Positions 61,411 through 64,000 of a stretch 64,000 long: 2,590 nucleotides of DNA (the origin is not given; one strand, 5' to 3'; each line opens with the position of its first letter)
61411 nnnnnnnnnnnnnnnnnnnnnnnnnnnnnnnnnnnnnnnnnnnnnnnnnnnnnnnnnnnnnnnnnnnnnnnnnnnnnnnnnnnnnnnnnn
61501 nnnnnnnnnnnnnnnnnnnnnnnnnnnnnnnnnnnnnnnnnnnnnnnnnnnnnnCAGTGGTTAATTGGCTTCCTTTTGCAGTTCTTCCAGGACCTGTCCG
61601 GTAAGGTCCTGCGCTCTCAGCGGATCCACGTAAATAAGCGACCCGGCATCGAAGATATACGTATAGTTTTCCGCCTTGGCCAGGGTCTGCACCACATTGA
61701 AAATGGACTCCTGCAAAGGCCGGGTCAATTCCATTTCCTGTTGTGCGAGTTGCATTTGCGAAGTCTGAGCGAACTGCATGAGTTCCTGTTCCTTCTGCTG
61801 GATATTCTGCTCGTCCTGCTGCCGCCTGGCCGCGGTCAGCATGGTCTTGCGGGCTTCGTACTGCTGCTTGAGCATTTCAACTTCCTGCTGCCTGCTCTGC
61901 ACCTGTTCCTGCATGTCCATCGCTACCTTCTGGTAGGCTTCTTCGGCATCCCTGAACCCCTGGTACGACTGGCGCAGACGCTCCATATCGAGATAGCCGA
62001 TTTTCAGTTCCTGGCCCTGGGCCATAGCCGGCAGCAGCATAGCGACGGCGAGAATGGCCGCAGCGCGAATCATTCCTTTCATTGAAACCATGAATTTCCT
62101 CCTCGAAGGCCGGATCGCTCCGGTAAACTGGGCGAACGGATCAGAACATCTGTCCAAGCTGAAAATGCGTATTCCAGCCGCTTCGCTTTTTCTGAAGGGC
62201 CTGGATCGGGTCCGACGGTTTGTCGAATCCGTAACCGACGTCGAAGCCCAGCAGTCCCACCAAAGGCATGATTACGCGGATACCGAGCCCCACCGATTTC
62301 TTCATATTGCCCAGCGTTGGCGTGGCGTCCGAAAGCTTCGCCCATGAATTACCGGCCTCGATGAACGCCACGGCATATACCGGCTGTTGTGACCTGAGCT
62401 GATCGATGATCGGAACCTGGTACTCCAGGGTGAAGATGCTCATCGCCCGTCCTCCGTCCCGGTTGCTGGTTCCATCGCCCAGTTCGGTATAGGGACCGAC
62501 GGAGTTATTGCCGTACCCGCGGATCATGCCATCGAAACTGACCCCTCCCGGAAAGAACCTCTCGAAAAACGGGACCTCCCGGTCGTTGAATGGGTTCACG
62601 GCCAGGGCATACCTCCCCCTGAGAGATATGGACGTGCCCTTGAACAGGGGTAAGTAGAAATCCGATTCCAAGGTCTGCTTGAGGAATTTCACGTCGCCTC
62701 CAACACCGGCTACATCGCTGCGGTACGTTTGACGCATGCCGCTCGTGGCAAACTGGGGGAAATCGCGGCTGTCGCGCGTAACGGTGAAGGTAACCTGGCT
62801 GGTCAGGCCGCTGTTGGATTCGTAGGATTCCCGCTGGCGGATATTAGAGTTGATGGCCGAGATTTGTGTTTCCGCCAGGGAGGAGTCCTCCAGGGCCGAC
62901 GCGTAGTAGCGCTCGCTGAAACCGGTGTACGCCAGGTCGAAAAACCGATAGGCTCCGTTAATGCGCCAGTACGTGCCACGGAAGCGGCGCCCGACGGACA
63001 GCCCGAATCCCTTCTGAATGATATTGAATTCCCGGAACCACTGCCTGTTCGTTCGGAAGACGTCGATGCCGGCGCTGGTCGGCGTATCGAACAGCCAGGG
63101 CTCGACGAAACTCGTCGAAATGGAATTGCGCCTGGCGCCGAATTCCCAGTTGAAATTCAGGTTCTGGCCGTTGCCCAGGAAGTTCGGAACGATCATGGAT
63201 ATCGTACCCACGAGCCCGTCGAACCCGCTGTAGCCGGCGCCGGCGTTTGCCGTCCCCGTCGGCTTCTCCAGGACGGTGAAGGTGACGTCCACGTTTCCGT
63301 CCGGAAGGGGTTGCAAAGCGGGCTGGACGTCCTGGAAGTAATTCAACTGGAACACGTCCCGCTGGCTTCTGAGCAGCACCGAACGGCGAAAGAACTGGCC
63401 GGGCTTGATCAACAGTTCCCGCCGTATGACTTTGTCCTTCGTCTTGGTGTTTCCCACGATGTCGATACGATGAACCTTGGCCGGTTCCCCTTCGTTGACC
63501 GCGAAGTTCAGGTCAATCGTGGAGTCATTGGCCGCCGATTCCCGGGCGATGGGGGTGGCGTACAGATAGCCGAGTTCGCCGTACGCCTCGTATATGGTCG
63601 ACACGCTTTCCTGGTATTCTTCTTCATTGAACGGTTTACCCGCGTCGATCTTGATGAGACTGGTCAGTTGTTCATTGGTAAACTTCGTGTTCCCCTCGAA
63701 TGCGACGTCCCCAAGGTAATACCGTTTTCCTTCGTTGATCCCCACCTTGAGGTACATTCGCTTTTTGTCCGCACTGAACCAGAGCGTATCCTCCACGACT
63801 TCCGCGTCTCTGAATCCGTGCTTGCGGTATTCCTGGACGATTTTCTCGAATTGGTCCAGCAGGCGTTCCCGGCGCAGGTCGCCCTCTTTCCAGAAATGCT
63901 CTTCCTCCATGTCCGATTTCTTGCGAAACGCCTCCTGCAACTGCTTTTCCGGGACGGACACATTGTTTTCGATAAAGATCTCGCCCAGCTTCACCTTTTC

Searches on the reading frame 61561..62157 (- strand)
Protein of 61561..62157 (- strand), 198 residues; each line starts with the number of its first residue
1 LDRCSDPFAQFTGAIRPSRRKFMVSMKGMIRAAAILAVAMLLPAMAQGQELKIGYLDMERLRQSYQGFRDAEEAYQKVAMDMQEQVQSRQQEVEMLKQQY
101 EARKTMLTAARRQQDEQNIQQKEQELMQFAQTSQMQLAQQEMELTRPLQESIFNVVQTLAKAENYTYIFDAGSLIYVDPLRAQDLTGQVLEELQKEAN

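Call 4: search_protein_families(library=pfam, proteins=[window:61561-62157:-], max_evalue=0.01)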
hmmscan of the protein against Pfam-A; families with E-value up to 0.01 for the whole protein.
window:61561-62157:- (198 aa): 1 family
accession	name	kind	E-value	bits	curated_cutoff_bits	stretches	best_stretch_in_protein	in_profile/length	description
PF03938.19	OmpH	-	1.1e-27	97.3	32.4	1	52-193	1-141/141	Outer membrane protein (OmpH-like)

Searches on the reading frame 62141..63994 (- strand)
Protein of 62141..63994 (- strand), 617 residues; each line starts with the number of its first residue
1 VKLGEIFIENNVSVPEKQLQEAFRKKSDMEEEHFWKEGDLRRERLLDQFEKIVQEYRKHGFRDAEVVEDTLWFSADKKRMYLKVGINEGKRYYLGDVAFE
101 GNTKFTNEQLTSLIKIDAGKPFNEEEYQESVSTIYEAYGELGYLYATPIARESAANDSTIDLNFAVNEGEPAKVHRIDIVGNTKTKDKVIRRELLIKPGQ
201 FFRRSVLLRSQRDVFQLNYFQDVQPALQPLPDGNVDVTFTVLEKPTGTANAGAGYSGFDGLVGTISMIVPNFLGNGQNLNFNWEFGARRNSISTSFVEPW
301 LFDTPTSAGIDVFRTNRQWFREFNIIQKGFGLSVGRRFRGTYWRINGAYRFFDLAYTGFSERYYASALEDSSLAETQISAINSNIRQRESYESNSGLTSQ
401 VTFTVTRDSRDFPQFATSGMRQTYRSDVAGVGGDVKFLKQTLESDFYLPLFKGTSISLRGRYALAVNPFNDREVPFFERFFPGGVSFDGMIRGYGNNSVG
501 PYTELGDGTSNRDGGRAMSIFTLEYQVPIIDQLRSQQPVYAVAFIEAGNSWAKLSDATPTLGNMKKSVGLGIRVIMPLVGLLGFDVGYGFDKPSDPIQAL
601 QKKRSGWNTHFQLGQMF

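Call 4: search_protein_families(library=pfam, proteins=[window:62141-63994:-], max_evalue=0.01)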
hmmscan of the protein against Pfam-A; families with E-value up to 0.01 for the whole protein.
window:62141-63994:- (617 aa): 3 families
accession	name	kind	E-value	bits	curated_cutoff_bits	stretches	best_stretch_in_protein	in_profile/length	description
PF01103.29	Omp85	-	3.2e-51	175.2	24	1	271-617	1-325/325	Omp85 superfamily domain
PF07244.20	POTRA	-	2.4e-35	121.5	21.3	3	92-169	1-79/79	Surface antigen variable number repeat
PF08479.16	POTRA_2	-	0.00047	20.4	24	1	96-163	5-72/76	POTRA domain, ShlB-type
